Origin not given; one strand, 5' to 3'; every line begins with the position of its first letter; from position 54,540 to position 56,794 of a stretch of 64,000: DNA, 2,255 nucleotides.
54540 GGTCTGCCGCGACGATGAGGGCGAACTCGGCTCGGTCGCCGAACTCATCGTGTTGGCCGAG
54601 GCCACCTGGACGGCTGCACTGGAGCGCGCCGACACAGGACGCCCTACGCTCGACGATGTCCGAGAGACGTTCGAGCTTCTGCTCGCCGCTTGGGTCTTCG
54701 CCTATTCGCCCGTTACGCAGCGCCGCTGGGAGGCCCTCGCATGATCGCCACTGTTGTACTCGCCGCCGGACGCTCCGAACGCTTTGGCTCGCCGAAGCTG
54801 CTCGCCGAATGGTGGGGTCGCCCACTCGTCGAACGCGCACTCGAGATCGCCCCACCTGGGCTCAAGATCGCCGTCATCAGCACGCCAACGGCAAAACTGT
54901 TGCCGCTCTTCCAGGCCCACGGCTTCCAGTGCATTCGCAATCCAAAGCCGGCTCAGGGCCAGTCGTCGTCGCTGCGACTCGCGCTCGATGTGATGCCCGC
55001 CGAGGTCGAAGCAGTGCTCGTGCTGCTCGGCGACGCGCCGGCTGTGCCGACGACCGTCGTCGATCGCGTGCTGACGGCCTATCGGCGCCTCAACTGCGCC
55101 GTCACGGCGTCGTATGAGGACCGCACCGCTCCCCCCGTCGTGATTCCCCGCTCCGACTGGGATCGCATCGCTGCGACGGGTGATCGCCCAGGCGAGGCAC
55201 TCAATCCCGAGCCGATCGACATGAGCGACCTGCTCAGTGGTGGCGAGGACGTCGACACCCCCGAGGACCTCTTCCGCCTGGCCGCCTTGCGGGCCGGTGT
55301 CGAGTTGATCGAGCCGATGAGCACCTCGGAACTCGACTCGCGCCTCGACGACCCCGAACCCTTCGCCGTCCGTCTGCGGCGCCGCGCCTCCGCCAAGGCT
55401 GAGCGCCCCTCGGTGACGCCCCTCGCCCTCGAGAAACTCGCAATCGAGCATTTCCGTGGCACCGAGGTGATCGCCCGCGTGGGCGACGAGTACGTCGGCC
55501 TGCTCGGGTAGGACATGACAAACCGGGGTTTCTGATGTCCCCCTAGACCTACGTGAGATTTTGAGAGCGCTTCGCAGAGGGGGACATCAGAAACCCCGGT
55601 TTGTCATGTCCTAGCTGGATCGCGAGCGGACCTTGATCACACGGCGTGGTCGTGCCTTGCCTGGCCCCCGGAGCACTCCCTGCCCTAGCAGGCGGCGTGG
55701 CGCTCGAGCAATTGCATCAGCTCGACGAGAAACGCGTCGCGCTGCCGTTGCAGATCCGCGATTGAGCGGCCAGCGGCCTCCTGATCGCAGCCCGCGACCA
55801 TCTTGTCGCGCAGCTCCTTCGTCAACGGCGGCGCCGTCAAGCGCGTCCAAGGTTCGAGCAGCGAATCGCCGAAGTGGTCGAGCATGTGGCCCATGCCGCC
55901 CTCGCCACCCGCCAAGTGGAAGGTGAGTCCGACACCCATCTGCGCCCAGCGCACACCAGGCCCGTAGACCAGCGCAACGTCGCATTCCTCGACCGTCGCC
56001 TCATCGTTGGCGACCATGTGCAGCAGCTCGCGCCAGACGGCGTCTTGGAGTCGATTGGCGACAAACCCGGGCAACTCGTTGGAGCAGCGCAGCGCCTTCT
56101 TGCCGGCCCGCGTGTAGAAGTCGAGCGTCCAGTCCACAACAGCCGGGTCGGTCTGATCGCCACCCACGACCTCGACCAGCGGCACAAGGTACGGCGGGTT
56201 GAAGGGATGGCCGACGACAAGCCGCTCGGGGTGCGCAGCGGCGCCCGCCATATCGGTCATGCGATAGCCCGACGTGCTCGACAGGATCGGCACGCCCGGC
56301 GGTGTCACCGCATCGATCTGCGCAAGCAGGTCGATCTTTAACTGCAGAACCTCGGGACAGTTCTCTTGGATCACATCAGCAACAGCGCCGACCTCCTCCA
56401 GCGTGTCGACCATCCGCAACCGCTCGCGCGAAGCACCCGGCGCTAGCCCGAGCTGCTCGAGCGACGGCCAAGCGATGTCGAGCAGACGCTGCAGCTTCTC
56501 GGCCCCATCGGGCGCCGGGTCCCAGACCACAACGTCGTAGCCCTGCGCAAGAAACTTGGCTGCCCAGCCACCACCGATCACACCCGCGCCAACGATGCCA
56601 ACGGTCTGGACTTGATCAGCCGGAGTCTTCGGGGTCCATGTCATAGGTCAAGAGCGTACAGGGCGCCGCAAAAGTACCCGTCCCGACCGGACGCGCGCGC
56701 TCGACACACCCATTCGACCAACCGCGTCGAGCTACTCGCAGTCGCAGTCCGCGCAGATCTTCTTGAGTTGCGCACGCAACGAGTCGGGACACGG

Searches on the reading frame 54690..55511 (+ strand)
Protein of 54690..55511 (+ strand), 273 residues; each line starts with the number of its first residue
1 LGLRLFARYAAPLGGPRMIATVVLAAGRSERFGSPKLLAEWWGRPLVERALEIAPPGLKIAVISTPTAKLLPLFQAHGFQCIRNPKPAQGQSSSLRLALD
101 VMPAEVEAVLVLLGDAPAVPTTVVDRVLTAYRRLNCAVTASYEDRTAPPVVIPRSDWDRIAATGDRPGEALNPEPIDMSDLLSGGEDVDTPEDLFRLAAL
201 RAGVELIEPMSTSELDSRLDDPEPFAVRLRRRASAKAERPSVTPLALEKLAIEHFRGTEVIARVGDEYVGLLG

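Call 19: search_protein_families(library=pfam, proteins=[window:54690-55511:+], max_evalue=0.001)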
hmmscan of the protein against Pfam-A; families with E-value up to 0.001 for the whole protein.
window:54690-55511:+ (273 aa): 1 family
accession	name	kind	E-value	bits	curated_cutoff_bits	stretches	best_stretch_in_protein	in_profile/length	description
PF12804.13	NTP_transf_3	-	2.9e-29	102.8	27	1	22-163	2-144/160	MobA-like NTP transferase domain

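Call 40: find_encoding_contigs(protein=window:54690-55511:+, flank=1200, max_places=10)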
Protein window:54690-55511:+ (273 aa): no gene with exactly this product is on record in the collection.

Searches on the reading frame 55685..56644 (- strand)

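Call 19: search_protein_families(library=pfam, proteins=[window:55685-56644:-], max_evalue=0.001)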
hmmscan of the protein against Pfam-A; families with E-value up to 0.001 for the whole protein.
window:55685-56644:- (319 aa): 4 families
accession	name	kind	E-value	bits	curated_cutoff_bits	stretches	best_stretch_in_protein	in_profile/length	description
PF02737.24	3HCDH_N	-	6.6e-40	137.4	22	1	14-189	1-178/180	3-hydroxyacyl-CoA dehydrogenase, NAD binding domain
PF00725.27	3HCDH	-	4e-10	40.5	22.1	1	193-264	1-72/97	3-hydroxyacyl-CoA dehydrogenase, C-terminal domain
PF03807.23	F420_oxidored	-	0.00014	22.8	21.6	1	14-56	1-45/94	NADP oxidoreductase coenzyme F420-dependent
PF02826.25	2-Hacid_dh_C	-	0.00022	21.1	25.1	1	13-52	37-76/178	D-isomer specific 2-hydroxyacid dehydrogenase, NAD binding domain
